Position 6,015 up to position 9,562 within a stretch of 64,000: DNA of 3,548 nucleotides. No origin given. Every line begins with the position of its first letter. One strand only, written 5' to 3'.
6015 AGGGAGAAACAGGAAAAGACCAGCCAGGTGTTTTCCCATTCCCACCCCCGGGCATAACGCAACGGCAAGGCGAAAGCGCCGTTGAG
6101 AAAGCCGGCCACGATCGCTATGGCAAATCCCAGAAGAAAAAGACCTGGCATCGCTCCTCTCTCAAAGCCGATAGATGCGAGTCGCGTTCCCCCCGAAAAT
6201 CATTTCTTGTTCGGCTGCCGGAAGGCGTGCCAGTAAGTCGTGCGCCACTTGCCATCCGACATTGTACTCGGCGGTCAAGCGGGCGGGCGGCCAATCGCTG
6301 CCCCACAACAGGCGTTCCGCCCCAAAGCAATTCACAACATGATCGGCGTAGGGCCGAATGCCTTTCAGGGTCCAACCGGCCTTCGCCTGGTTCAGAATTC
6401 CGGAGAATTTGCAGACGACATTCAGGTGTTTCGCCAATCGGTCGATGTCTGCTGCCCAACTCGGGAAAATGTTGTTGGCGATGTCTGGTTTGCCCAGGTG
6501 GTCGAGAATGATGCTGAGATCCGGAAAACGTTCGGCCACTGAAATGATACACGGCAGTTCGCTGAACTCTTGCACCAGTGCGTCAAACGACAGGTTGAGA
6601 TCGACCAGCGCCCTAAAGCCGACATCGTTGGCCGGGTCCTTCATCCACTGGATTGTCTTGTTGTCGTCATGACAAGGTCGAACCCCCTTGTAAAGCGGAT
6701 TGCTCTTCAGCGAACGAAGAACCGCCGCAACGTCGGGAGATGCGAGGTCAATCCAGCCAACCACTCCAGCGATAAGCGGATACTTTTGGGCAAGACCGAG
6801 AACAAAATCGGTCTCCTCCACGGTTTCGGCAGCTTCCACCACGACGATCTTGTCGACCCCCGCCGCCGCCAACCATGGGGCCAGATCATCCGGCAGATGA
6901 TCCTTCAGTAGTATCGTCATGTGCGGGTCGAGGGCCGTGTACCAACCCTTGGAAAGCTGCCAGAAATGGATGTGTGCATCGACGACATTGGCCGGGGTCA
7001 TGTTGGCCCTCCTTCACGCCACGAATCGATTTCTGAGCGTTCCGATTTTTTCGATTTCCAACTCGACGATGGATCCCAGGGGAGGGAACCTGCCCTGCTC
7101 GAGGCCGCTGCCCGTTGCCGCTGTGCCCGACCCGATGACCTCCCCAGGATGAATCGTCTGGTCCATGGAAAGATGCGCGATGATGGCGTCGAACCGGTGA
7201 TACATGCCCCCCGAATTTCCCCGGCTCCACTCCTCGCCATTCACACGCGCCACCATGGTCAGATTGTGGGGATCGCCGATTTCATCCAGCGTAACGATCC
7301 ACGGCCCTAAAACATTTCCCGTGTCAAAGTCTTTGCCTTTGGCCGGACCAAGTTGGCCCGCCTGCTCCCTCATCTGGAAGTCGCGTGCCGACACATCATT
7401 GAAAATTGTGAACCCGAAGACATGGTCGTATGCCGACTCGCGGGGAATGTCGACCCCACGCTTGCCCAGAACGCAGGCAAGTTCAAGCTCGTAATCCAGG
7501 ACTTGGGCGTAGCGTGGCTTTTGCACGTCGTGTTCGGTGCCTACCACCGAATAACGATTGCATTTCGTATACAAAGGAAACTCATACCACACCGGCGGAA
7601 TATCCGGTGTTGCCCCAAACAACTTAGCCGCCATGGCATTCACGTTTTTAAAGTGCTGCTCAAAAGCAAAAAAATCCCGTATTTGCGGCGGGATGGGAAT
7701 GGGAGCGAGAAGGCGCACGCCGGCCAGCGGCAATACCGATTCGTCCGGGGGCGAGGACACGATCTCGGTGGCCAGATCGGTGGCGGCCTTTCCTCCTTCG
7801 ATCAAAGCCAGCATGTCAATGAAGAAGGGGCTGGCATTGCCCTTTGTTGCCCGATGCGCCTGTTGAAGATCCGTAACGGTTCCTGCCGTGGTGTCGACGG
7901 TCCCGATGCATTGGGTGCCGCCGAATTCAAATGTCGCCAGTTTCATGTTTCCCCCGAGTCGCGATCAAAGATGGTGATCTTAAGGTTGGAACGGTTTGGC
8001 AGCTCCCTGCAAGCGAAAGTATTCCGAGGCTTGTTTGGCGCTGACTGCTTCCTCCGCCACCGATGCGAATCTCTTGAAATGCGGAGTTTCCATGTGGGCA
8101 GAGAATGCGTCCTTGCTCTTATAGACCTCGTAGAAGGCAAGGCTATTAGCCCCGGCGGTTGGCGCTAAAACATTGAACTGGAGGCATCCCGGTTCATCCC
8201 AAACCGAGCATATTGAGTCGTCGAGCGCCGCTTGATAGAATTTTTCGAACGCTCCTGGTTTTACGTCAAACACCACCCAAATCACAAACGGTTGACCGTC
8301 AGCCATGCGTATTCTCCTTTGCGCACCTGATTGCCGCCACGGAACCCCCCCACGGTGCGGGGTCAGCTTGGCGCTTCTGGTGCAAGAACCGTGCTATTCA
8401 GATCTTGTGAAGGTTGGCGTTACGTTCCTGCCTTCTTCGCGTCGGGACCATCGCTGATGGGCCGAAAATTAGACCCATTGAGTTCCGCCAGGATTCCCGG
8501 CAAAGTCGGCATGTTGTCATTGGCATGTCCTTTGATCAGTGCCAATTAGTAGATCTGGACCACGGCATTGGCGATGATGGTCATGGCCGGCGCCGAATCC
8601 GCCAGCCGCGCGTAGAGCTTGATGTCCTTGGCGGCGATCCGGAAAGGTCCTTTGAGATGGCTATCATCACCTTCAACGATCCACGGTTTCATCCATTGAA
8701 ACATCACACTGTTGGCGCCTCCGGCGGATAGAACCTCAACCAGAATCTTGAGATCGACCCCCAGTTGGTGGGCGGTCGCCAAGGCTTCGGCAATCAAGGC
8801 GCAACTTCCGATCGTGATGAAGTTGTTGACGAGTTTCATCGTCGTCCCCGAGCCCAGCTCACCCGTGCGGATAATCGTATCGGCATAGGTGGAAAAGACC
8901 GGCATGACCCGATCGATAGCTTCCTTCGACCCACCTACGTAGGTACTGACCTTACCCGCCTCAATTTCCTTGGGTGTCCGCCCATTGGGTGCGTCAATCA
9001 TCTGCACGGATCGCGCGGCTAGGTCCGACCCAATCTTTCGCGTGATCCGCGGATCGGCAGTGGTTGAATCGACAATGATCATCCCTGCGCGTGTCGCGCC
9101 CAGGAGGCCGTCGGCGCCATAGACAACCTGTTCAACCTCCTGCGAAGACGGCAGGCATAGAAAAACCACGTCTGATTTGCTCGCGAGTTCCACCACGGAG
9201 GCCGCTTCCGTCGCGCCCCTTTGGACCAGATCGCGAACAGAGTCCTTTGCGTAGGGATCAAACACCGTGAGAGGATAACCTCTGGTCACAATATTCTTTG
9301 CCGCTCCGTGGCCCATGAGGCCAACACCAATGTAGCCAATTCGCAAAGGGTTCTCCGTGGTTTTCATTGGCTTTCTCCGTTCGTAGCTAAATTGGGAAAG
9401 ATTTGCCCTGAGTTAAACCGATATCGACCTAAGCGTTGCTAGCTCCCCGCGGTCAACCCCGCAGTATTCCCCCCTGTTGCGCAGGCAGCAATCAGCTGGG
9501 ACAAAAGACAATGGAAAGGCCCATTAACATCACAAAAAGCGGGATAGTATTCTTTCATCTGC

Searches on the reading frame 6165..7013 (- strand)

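Call 28: search_protein_families(library=pfam, proteins=[window:6165-7013:-], max_evalue=0.0001)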
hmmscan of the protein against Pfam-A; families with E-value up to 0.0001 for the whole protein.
window:6165-7013:- (283 aa): 1 family
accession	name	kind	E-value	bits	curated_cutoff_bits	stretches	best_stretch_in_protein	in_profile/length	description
PF04909.20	Amidohydro_2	-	7.5e-46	157.6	26.4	1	11-283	1-289/289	Amidohydrolase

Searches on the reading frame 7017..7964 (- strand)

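Call 28: search_protein_families(library=pfam, proteins=[window:7017-7964:-], max_evalue=0.0001)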
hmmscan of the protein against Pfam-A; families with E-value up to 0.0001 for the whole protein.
window:7017-7964:- (316 aa): 1 family
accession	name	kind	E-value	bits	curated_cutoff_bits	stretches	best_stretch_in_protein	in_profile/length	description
PF01557.24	FAA_hydrolase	-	2.6e-55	187.9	23.9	1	97-314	5-213/214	Fumarylacetoacetate (FAA) hydrolase C-terminal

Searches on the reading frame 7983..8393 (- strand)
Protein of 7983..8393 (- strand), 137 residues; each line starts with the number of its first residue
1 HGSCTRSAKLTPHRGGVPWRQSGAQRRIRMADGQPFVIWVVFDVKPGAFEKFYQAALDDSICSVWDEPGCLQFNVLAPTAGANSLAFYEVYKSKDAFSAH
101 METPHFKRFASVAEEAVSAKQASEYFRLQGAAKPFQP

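Call 28: search_protein_families(library=pfam, proteins=[window:7983-8393:-], max_evalue=0.0001)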
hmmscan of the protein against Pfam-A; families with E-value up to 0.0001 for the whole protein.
window:7983-8393:- (137 aa): 1 family
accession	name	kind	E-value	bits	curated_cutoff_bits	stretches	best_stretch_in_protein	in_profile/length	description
PF03992.22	ABM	-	2e-15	57.1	23.1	1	36-110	2-76/78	Antibiotic biosynthesis monooxygenase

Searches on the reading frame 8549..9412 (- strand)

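Call 28: search_protein_families(library=pfam, proteins=[window:8549-9412:-], max_evalue=0.0001)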
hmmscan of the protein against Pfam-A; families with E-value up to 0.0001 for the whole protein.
window:8549-9412:- (288 aa): 4 families
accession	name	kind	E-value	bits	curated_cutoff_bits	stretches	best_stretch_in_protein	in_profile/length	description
PF03446.21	NAD_binding_2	-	8.6e-36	123.8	21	1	24-181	1-157/161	NAD binding domain of 6-phosphogluconate dehydrogenase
PF14833.11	NAD_binding_11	-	5.5e-17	62.6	30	1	187-288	1-102/122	NAD-binding of NADP-dependent 3-hydroxyisobutyrate dehydrogenase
PF02826.25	2-Hacid_dh_C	-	6.2e-07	29.4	25.1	1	12-97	26-109/178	D-isomer specific 2-hydroxyacid dehydrogenase, NAD binding domain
PF03807.23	F420_oxidored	-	1.8e-06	28.9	21.6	1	24-100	1-79/94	NADP oxidoreductase coenzyme F420-dependent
